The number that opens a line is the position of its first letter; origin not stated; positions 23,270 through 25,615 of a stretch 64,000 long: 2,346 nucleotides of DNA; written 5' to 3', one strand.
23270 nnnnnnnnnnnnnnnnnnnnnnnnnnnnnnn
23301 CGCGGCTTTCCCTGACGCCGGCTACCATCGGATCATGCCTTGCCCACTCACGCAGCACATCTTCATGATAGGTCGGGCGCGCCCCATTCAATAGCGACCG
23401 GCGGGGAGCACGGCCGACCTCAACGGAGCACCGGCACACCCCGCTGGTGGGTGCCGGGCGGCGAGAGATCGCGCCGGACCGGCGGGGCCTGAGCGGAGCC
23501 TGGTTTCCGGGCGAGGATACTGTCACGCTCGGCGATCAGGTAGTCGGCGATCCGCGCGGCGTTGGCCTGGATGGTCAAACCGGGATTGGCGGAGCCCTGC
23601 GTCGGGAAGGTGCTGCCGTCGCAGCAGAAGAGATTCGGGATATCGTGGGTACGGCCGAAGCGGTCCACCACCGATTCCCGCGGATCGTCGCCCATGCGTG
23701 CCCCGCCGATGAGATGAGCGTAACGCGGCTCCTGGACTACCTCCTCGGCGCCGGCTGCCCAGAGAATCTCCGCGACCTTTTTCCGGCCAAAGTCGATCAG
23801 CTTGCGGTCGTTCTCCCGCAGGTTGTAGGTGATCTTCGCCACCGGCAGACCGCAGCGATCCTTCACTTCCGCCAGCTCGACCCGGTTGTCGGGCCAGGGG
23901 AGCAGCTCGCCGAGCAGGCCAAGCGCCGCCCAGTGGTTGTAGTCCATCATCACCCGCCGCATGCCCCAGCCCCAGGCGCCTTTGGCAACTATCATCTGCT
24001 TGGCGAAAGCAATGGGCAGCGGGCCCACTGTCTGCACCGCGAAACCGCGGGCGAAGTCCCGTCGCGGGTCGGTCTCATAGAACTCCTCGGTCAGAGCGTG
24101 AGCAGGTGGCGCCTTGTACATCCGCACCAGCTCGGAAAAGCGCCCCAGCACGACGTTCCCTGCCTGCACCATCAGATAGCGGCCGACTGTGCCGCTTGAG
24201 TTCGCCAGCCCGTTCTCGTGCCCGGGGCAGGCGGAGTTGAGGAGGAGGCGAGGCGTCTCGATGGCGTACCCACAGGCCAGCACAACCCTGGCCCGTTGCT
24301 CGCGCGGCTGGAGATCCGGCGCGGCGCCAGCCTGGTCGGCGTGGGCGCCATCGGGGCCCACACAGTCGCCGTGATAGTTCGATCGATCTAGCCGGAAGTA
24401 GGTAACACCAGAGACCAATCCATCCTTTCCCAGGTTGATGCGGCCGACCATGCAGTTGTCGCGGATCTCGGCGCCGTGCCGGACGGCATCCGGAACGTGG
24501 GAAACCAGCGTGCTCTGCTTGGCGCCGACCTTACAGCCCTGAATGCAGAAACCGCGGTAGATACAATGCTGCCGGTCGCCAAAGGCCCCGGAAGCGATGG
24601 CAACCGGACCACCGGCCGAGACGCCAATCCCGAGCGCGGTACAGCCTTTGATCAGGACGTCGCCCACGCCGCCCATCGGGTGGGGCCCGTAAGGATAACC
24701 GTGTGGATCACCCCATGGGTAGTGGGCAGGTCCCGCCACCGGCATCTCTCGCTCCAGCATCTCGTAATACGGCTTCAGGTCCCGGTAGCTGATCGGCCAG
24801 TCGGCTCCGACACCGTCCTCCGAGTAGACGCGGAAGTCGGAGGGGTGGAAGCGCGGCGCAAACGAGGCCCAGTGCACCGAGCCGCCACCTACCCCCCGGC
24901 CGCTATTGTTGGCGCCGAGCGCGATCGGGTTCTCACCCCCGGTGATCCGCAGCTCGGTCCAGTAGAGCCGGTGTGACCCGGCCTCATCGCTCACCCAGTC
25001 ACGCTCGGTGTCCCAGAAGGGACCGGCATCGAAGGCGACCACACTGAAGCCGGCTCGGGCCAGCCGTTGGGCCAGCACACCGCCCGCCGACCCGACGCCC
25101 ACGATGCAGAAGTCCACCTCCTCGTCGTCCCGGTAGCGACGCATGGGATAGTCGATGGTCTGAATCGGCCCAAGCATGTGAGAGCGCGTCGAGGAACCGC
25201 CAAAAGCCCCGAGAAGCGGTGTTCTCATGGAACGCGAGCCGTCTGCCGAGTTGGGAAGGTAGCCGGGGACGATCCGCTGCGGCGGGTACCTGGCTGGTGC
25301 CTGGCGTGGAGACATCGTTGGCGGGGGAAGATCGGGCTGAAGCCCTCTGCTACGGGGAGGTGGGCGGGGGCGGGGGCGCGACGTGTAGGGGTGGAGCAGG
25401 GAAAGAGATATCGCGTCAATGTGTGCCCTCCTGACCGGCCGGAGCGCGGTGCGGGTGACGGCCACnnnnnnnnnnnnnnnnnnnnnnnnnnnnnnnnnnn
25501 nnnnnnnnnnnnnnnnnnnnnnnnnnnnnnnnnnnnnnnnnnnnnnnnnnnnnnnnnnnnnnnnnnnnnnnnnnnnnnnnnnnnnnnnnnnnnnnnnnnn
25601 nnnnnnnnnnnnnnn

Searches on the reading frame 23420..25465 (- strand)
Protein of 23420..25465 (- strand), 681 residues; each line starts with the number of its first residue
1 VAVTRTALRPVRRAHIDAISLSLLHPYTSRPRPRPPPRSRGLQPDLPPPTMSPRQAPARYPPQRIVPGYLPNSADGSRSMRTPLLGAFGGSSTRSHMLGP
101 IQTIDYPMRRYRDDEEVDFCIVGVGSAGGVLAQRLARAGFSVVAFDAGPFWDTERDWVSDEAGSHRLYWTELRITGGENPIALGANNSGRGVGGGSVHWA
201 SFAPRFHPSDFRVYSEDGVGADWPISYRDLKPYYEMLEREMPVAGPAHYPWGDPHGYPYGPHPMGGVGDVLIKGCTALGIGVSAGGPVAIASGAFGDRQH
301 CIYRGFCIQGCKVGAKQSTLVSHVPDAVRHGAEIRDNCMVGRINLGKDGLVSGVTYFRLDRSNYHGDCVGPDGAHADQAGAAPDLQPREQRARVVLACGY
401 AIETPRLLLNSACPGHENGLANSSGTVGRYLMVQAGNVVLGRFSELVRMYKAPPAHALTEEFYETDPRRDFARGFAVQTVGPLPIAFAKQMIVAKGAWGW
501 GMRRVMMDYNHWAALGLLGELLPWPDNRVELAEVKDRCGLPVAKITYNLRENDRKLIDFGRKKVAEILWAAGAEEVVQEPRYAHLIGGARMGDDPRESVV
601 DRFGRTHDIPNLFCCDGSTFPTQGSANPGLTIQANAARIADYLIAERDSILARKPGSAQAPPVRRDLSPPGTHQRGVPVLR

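Call 4: search_protein_families(library=pfam, proteins=[window:23420-25465:-], max_evalue=0.01)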
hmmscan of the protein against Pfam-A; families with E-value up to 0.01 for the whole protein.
window:23420-25465:- (681 aa): 4 families
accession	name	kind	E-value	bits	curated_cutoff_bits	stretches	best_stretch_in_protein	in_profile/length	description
PF05199.19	GMC_oxred_C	-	1.1e-22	81.5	24.6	1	525-636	3-139/139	GMC oxidoreductase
PF00732.25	GMC_oxred_N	-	2.3e-14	54.2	23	1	188-431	23-213/218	GMC oxidoreductase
PF01266.30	DAO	-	6.5e-05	23.1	27.9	0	118-149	1-32/353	FAD dependent oxidoreductase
PF05834.18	Lycopene_cycl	-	0.0048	16.5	23.4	1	118-163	1-50/380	Lycopene cyclase protein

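Call 5: search_protein_families(library=ncbifam, proteins=[window:23420-25465:-], max_evalue=0.01)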
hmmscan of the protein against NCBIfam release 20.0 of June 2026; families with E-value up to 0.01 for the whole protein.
window:23420-25465:- (681 aa): 9 families
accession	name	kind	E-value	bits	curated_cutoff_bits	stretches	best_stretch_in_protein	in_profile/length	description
NF058674.1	CholsOxChoxAB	equivalog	5e-17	61.6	850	2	572-642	461-531/535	cholesterol oxidase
TIGR03970.1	mycofact_MftG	equivalog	1.6e-15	57.1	387.45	2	118-248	2-134/487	mycofactocin dehydrogenase MftG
TIGR04542.1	GMC_mycofac_2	equivalog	2.2e-11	43.5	400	2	118-215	1-96/425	mycofactocin system GMC family oxidoreductase MftG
NF002550.0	PRK02106.1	subfamily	2.7e-11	42.7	605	1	114-148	3-38/563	choline dehydrogenase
TIGR02462.1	pyranose_ox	equivalog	3.2e-11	42.8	544.9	1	583-645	483-545/548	pyranose oxidase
NF038210.1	GMC_mycofac_3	equivalog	4.5e-10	39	300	1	121-227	3-100/418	mycofactocin system GMC family oxidoreductase MftG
TIGR01810.1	betA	equivalog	2.4e-07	29.8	732.1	1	118-361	1-237/532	choline dehydrogenase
TIGR02032.1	GG-red-SF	subfamily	0.0002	21.2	158.8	1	118-148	2-32/297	geranylgeranyl reductase family protein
TIGR01790.1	carotene-cycl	subfamily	0.0063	15.7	209.5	1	118-151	1-34/387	lycopene cyclase family protein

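Call 28: search_solved_structures(query=window:23420-25150:-, max_evalue=0.00001, show_alignments=1)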
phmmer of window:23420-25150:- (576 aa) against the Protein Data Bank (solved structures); distinct sequences matched with E-value up to 0.00001: 14.
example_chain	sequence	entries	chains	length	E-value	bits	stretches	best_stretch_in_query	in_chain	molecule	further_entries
8k6k_A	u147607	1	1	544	1.3e-49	172.8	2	278-539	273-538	Fructose dehydrogenase (N1146A) large subunit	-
8xcm_A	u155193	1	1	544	3.5e-49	171.3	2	278-539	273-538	Fructose dehydrogenase large subunit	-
7w2j_A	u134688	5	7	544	4.3e-49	171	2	278-539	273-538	Fructose dehydrogenase large subunit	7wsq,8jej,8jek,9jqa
8hdd_A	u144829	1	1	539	7.4e-49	170.2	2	8-251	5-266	Glucose dehydrogenase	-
6a2u_B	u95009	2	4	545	7.5e-49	170.2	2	8-251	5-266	Glucose dehydrogenase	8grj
8k6j_A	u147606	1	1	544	5.7e-48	167.3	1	85-539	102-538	Fructose dehydrogenase (H1147A) large subunit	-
8xcn_A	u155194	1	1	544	5.9e-48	167.2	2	278-539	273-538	Fructose dehydrogenase large subunit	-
7qf8_A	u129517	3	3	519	1.3e-07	34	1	428-543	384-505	GMC oxidoreductase family protein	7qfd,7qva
4udp_A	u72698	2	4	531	2.6e-06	29.7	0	479-540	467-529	GLUCOSE-METHANOL-CHOLINE OXIDOREDUCTASE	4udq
6f97_A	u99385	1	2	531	3e-06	29.5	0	479-540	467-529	5-(hydroxymethyl)furfural oxidase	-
4udr_A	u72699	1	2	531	6.9e-06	28.3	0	482-540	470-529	GLUCOSE-METHANOL-CHOLINE OXIDOREDUCTASE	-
9fl2_A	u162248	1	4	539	7e-06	28.3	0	478-539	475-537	pyranose oxidase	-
4mig_A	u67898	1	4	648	8.5e-06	28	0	72-108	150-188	Pyranose 2-oxidase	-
4mif_A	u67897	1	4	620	8.9e-06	27.9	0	72-108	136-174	Pyranose 2-oxidase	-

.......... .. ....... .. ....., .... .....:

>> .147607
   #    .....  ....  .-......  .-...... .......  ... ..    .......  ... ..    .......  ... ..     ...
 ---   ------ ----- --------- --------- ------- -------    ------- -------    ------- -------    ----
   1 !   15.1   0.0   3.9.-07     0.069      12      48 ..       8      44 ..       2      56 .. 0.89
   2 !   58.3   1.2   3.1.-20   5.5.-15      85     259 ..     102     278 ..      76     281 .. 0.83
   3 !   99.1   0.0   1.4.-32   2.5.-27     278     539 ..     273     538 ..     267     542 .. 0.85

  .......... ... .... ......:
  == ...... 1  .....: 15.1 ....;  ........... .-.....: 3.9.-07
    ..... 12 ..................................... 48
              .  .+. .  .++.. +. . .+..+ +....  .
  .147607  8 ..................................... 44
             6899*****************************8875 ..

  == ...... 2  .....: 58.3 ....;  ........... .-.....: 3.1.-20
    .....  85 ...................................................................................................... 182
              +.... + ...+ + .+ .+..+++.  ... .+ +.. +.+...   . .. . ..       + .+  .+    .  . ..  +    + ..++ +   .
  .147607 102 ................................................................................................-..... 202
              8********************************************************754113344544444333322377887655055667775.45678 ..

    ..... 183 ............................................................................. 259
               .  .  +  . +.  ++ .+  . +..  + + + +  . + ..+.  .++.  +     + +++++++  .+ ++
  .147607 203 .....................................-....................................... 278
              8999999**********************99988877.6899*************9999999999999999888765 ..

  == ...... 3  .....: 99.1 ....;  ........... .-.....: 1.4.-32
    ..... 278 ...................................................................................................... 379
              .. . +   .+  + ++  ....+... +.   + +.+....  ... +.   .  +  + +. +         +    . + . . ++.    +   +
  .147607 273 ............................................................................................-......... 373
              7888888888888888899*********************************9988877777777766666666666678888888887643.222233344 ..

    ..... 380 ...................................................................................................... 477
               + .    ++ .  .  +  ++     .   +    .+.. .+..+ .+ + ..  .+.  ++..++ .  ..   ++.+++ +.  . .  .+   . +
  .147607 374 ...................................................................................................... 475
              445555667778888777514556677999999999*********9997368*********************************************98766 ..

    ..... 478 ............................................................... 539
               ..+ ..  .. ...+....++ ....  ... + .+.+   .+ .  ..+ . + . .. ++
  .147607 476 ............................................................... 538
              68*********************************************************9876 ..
